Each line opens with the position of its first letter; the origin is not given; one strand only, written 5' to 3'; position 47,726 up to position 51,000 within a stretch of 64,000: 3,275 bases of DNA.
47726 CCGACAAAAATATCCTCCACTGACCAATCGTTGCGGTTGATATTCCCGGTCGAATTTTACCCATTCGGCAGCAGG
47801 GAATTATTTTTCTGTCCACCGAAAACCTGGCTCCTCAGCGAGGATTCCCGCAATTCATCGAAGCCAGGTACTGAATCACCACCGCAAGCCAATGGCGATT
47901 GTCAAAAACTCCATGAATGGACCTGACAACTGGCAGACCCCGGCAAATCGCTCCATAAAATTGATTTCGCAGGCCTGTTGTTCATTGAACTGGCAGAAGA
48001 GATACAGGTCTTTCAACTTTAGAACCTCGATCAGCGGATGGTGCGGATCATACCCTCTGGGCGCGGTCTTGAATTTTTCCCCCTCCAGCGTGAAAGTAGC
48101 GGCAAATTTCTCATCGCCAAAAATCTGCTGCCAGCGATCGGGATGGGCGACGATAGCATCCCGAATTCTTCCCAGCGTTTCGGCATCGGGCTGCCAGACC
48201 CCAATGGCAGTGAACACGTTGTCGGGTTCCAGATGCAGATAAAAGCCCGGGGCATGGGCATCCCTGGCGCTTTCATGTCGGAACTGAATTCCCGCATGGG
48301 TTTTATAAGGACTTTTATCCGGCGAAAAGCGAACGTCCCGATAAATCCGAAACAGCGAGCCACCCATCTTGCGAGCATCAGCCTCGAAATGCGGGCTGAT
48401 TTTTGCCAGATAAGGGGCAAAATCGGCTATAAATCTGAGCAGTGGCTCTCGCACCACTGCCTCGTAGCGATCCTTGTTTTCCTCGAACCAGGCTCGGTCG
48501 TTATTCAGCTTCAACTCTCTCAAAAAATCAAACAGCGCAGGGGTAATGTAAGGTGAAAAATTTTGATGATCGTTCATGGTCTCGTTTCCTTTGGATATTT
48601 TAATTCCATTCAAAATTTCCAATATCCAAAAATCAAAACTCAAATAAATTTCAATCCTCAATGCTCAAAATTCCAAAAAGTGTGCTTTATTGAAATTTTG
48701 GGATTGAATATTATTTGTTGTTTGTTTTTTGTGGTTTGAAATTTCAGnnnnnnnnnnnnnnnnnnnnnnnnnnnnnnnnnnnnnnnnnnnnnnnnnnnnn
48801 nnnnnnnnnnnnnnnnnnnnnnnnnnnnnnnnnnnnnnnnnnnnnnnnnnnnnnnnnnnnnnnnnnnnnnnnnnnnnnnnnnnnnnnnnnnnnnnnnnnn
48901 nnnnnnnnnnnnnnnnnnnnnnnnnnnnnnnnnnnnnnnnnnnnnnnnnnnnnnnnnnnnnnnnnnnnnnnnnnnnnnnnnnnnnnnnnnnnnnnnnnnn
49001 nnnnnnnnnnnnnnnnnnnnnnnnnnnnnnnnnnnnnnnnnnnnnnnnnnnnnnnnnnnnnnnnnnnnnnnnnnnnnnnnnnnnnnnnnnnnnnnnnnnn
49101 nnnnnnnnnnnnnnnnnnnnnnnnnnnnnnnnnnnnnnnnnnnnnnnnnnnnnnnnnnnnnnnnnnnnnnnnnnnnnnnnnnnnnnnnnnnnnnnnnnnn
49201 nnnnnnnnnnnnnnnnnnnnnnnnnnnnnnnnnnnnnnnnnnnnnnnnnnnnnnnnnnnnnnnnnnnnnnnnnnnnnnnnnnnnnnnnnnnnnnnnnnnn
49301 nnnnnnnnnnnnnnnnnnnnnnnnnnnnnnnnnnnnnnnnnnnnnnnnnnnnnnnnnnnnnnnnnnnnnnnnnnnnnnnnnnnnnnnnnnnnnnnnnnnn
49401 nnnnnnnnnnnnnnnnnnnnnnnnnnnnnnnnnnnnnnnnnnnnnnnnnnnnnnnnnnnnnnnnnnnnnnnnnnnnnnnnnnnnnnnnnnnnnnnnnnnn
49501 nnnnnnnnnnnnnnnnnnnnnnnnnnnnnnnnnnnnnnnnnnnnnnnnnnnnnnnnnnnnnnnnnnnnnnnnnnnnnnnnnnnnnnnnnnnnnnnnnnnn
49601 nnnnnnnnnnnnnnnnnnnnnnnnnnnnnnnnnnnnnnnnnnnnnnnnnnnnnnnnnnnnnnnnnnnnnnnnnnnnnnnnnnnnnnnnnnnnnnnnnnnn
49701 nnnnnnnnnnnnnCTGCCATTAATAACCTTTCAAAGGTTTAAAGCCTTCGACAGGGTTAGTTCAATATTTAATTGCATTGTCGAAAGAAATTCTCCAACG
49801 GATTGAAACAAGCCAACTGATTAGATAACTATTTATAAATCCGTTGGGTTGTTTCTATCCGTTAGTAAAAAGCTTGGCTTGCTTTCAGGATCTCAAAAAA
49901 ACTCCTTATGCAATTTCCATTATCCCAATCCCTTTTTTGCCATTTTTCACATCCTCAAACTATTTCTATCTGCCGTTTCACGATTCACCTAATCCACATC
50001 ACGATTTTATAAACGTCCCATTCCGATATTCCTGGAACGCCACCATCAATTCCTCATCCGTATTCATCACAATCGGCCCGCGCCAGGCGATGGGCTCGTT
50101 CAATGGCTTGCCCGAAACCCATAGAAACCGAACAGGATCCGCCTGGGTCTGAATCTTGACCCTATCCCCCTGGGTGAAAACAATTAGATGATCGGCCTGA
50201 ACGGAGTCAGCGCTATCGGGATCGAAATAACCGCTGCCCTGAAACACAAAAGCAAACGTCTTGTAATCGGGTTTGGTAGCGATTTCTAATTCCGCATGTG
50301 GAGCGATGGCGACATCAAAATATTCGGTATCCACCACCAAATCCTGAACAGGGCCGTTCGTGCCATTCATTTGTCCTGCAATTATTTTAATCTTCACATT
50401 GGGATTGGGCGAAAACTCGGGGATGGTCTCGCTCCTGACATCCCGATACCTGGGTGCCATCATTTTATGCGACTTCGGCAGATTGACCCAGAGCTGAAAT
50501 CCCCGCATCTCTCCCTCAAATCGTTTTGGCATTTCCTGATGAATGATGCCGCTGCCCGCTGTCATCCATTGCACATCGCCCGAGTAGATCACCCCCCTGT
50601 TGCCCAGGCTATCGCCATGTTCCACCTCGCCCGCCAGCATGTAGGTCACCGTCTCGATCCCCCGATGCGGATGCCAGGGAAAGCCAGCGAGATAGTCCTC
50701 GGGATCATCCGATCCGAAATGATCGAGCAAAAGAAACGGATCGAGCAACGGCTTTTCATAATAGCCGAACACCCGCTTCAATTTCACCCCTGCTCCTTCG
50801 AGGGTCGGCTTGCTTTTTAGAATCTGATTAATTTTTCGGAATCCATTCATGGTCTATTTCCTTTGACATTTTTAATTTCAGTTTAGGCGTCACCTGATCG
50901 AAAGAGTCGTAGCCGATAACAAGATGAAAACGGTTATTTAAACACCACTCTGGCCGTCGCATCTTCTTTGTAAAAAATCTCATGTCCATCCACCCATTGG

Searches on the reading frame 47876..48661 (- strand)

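Call 7: search_protein_families(library=pfam, proteins=[window:47876-48661:-], max_evalue=0.001)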
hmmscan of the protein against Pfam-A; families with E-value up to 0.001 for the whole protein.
window:47876-48661:- (261 aa): 1 family
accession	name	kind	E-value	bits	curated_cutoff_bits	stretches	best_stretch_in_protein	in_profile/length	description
PF09365.15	DUF2461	-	1.1e-68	231.7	22.8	1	43-252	2-208/208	Conserved hypothetical protein (DUF2461)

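Call 35: search_protein_families(library=ncbifam, proteins=[window:47876-48661:-], max_evalue=0.001)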
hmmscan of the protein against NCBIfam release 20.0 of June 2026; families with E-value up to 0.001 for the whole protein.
window:47876-48661:- (261 aa): 1 family
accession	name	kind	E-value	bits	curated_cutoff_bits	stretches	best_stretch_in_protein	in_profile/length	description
TIGR02453.1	TIGR02453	subfamily_domain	2.4e-71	239.9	105.4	1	40-257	2-217/218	TIGR02453 family protein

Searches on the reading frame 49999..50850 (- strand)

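Call 7: search_protein_families(library=pfam, proteins=[window:49999-50850:-], max_evalue=0.001)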
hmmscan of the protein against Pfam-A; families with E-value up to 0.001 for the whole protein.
window:49999-50850:- (283 aa): 2 families
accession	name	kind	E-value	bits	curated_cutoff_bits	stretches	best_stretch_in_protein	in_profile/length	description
PF02678.22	Pirin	-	2.4e-37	127.7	26.1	1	23-122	3-108/108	Pirin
PF05726.19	Pirin_C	-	5.3e-28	97.9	27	1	177-280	1-102/103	Pirin C-terminal cupin domain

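Call 35: search_protein_families(library=ncbifam, proteins=[window:49999-50850:-], max_evalue=0.001)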
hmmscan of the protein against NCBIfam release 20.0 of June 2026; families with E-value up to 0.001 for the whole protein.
window:49999-50850:- (283 aa): 0 families
